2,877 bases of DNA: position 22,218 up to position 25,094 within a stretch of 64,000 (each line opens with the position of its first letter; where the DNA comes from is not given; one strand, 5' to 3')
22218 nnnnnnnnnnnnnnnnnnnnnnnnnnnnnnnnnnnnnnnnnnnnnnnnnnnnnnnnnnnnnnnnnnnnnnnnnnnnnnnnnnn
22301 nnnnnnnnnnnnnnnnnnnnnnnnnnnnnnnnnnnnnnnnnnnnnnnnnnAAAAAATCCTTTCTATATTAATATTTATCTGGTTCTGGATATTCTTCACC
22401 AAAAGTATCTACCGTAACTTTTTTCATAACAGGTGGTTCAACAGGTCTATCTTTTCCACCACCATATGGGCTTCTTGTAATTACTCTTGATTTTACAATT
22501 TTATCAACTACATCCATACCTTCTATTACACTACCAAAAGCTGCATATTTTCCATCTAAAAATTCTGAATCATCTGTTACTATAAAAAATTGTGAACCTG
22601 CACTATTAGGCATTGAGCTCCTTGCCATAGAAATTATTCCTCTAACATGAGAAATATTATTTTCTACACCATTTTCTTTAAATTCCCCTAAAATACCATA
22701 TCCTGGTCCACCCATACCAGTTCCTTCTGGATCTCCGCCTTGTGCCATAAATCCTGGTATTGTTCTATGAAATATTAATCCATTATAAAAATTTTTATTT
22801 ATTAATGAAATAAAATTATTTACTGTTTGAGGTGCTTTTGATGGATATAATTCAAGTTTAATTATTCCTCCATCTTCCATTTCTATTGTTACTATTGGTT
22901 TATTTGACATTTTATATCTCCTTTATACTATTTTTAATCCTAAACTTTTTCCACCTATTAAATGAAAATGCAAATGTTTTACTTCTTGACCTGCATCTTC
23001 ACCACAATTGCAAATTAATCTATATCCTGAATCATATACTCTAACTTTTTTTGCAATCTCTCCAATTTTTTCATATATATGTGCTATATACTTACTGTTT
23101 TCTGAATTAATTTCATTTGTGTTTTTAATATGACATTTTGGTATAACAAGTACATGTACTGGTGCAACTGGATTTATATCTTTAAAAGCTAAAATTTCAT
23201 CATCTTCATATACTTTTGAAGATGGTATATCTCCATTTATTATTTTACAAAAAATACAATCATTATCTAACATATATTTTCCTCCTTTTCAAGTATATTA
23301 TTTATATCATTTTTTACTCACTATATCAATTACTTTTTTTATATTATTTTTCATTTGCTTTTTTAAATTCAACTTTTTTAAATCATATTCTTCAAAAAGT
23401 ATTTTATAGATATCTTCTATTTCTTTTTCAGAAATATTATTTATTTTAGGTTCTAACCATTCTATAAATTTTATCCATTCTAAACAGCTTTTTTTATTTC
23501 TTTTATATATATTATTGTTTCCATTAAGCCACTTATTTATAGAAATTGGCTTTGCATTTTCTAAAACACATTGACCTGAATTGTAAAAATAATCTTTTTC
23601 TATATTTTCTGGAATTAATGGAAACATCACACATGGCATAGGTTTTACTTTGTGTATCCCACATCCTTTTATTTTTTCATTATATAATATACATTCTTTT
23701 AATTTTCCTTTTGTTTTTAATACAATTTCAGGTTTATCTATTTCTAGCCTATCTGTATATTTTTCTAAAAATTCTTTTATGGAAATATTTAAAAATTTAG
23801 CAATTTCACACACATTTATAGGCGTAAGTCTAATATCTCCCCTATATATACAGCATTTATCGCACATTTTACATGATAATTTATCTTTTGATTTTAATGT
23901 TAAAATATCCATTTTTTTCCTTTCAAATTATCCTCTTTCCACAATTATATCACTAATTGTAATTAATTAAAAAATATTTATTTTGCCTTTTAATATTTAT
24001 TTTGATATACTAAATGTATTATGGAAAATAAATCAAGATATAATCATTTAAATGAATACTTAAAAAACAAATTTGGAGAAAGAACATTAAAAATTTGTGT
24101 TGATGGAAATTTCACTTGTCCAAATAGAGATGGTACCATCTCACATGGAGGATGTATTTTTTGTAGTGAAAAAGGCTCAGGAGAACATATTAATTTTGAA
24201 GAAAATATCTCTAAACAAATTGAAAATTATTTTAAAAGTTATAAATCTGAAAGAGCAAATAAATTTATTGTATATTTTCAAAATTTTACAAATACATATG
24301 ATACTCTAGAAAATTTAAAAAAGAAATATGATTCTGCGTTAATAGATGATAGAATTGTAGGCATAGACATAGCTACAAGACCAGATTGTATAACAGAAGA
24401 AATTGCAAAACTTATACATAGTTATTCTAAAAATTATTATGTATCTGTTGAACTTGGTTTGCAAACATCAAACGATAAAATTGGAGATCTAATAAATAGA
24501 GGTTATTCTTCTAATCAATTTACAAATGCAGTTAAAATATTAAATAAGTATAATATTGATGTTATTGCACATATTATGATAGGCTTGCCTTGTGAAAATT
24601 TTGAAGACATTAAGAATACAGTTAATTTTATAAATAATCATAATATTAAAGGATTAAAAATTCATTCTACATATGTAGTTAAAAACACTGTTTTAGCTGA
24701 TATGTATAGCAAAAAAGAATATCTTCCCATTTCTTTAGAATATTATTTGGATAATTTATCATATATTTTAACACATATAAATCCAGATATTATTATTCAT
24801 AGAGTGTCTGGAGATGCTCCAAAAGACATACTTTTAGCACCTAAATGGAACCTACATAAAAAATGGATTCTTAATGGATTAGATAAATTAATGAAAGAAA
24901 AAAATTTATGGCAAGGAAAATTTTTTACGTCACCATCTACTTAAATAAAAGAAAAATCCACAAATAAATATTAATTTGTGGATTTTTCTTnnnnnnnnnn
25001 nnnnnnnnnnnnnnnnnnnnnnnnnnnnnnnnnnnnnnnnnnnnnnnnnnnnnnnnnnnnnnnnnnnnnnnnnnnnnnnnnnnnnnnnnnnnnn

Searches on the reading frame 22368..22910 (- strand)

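Call 75: search_protein_families(library=pfam, proteins=[window:22368-22910:-], max_evalue=0.0001)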
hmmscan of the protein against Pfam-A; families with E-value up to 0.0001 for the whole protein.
window:22368-22910:- (180 aa): 1 family
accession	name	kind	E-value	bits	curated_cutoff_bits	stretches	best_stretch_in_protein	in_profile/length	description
PF00160.26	Pro_isomerase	-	4.3e-47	160.7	21.7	1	7-167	2-159/159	Cyclophilin type peptidyl-prolyl cis-trans isomerase/CLD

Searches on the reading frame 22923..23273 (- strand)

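Call 75: search_protein_families(library=pfam, proteins=[window:22923-23273:-], max_evalue=0.0001)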
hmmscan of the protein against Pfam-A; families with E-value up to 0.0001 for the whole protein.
window:22923-23273:- (116 aa): 2 families
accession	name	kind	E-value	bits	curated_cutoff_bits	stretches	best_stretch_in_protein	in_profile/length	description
PF11969.13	DcpS_C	-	7.2e-29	101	24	1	6-109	2-103/114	Scavenger mRNA decapping enzyme C-term binding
PF01230.28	HIT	-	1.6e-26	93.2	21.5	1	14-110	2-97/98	HIT domain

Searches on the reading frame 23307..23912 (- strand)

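Call 75: search_protein_families(library=pfam, proteins=[window:23307-23912:-], max_evalue=0.0001)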
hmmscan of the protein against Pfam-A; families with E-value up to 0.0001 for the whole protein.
window:23307-23912:- (201 aa): 1 family
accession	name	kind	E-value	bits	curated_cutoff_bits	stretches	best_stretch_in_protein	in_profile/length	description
PF03692.20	CxxCxxCC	-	9.1e-09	36.3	23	1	14-104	2-73/85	Putative zinc- or iron-chelating domain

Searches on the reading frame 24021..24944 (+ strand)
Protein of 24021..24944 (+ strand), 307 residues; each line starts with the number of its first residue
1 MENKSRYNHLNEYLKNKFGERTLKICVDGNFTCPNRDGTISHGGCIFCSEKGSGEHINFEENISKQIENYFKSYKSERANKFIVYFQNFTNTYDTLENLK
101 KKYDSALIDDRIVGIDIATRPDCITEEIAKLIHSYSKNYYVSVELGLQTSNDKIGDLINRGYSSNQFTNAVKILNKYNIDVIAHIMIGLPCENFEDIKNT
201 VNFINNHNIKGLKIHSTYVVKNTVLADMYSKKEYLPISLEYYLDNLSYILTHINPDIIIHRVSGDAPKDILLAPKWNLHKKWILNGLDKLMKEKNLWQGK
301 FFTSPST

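Call 75: search_protein_families(library=pfam, proteins=[window:24021-24944:+], max_evalue=0.0001)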
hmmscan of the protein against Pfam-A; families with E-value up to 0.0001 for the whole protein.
window:24021-24944:+ (307 aa): 2 families
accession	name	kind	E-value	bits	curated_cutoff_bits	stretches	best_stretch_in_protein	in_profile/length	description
PF16199.10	Radical_SAM_C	-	6.5e-26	90.7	31.9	1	209-293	1-85/85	Radical_SAM C-terminal domain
PF04055.27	Radical_SAM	-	4.4e-18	66.4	29.5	1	43-204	9-166/166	Radical SAM superfamily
